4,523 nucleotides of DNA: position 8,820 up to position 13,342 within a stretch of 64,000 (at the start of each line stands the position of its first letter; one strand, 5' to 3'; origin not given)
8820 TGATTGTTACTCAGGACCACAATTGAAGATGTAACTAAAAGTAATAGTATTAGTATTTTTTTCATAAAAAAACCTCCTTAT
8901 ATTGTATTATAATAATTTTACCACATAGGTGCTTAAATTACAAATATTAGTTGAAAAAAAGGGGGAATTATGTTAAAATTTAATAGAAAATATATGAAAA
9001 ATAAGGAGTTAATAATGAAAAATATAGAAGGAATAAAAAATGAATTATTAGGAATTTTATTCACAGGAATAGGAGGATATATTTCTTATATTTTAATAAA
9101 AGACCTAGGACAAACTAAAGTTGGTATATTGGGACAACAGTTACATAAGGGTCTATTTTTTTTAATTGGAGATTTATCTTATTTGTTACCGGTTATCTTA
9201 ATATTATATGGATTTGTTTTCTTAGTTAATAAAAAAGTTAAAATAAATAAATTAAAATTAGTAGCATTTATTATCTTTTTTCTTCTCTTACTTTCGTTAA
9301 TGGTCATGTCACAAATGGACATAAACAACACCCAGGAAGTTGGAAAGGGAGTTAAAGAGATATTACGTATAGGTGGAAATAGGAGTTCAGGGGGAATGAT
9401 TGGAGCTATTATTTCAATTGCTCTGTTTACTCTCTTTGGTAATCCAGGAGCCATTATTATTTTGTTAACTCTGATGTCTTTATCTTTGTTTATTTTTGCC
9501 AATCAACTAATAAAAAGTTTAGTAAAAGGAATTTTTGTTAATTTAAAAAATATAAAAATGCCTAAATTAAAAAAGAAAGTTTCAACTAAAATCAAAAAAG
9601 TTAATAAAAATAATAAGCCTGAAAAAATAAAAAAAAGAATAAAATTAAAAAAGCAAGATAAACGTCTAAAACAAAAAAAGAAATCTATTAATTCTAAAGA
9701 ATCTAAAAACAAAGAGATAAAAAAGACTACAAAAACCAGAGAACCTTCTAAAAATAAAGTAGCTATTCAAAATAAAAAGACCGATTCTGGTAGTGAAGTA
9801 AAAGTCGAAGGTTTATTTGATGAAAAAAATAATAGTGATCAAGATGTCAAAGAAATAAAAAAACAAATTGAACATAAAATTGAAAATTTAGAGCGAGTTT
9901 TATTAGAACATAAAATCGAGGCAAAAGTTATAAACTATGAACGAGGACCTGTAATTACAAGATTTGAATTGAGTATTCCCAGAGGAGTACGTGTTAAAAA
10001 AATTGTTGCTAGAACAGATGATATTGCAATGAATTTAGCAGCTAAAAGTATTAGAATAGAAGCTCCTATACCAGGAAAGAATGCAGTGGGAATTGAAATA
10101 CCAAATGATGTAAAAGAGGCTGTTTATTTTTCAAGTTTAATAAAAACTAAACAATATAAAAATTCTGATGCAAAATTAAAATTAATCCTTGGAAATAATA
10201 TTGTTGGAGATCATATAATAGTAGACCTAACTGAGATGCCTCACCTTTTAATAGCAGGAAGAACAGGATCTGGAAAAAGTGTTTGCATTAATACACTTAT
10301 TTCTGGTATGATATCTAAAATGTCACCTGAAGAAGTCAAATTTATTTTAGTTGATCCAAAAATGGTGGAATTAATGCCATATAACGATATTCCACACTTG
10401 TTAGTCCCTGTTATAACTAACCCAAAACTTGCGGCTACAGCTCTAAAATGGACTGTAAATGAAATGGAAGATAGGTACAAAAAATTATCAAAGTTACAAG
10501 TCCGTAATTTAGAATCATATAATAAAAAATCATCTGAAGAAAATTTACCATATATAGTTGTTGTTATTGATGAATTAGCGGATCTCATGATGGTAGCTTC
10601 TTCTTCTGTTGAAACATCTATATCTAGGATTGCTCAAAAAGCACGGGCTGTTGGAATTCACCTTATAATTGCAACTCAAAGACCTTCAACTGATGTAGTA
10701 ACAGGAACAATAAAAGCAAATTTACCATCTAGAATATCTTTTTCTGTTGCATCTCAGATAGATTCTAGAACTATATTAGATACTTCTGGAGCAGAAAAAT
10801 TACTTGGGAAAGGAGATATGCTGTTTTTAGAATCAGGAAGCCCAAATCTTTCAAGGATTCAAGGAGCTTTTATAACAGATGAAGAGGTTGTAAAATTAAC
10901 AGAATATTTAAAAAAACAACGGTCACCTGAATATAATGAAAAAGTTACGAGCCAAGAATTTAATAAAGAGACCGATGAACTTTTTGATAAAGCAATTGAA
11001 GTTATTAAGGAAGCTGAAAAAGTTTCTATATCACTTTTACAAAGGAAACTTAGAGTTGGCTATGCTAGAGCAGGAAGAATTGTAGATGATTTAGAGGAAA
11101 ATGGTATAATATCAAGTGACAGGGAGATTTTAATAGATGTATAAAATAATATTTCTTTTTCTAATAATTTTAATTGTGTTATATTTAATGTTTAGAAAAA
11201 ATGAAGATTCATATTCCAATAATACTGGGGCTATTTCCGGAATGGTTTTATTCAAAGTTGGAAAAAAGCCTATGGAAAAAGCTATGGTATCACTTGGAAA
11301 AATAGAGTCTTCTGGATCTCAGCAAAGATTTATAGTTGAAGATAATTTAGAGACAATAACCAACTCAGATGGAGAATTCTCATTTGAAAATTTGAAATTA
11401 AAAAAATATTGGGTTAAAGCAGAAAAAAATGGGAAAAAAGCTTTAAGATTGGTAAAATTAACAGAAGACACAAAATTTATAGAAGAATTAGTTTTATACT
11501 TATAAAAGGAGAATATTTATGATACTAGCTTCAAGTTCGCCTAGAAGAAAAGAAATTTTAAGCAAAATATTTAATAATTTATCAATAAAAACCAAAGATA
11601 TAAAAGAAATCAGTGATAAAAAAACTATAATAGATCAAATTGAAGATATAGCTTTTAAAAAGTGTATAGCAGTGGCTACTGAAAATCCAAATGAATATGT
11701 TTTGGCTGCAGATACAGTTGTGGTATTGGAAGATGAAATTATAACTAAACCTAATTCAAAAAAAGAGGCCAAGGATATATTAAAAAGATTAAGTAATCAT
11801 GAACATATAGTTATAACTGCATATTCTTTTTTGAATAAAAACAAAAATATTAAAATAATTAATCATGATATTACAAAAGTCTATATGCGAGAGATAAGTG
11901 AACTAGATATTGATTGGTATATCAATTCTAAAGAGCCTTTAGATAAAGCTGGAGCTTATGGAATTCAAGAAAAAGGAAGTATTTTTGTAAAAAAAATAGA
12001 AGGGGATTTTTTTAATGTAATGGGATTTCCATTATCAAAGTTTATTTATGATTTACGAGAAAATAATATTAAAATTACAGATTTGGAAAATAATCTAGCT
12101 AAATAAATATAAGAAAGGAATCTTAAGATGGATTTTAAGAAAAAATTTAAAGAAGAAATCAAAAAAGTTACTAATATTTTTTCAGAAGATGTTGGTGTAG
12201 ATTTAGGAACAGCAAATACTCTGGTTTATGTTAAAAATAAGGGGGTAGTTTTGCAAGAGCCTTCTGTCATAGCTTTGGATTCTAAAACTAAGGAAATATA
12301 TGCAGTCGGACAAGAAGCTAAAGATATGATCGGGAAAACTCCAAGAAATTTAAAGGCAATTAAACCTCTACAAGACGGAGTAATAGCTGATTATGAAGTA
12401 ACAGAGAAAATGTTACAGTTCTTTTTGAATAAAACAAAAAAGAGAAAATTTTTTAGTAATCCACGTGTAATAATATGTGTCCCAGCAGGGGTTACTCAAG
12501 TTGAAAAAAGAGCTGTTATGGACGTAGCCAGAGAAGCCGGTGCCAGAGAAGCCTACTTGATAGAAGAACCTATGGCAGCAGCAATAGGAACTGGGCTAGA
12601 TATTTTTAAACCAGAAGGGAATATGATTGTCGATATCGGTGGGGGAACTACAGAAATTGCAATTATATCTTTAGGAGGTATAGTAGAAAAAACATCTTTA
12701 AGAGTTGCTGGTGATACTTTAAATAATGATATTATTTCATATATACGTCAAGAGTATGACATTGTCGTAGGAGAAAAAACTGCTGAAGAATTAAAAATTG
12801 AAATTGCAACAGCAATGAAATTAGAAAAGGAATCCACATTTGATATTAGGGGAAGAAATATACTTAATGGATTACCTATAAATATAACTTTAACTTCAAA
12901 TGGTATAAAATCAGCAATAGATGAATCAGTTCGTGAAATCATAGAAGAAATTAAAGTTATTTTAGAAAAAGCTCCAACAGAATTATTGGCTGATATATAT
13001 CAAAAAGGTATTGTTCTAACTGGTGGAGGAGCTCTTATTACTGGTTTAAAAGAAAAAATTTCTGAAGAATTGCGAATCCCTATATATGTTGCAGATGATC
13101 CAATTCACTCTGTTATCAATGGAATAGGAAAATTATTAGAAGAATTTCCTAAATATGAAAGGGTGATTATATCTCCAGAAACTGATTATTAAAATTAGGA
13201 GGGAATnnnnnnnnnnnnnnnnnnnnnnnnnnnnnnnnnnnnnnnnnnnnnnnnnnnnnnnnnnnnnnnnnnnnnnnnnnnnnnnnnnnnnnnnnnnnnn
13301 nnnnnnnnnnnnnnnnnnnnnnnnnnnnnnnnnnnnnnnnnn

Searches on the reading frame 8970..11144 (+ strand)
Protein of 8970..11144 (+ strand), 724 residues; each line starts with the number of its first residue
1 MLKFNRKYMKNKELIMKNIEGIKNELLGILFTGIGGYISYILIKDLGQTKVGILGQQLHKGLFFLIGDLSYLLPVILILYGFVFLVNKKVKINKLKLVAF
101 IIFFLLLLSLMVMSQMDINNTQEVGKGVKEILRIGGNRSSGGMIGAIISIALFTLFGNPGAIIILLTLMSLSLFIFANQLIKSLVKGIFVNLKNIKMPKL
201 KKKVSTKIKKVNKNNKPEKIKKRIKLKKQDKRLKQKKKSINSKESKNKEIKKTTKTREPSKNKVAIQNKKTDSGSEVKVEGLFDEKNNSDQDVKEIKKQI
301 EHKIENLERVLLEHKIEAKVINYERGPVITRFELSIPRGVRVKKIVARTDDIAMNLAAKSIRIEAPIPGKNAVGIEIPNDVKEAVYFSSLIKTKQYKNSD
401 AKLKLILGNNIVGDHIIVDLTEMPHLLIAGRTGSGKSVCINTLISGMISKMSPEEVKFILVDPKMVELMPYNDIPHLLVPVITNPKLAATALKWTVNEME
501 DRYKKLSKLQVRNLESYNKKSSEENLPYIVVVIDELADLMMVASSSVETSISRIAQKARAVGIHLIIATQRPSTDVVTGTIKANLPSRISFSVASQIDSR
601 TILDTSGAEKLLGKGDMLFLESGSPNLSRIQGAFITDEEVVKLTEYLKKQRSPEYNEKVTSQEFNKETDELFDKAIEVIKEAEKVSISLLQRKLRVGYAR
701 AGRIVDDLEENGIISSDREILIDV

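Call 92: search_protein_families(library=pfam, proteins=[window:8970-11144:+], max_evalue=0.00001)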
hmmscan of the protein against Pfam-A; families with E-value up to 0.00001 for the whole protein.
window:8970-11144:+ (724 aa): 4 families
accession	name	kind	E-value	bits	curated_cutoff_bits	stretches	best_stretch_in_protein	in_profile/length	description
PF01580.24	FtsK_SpoIIIE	-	2.5e-64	217.2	24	1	390-573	5-220/221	FtsK/SpoIIIE family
PF17854.6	FtsK_alpha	-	1.5e-27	96.2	22.9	1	290-379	12-101/101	FtsK alpha domain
PF09397.16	FtsK_gamma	-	9.9e-21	73.7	30.6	1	667-717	2-52/63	Ftsk gamma domain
PF13491.11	FtsK_4TM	-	1.1e-11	45.1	23.1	1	50-178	46-160/171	4TM region of DNA translocase FtsK/SpoIIIE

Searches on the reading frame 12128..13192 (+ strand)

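Call 92: search_protein_families(library=pfam, proteins=[window:12128-13192:+], max_evalue=0.00001)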
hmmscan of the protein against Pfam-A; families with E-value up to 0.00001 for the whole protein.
window:12128-13192:+ (354 aa): 6 families
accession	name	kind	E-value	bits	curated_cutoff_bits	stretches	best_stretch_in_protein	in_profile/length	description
PF06723.19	MreB_Mbl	-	1.4e-139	465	27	1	20-343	2-325/327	MreB/Mbl protein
PF00022.25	Actin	-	4.3e-15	55.7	27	1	44-209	30-190/410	Actin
PF00012.26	HSP70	-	1.1e-12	47.4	20.6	1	113-314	135-349/599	Hsp70 protein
PF14450.12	FtsA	-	2.2e-10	41.4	31.8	1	167-322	2-110/127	Cell division protein FtsA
PF25229.1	Salactin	-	1.4e-06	28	27.1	1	22-316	4-304/335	Salactin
PF11104.14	PilM_2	-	6.6e-06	25.7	27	0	294-323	277-306/340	Type IV pilus assembly protein PilM;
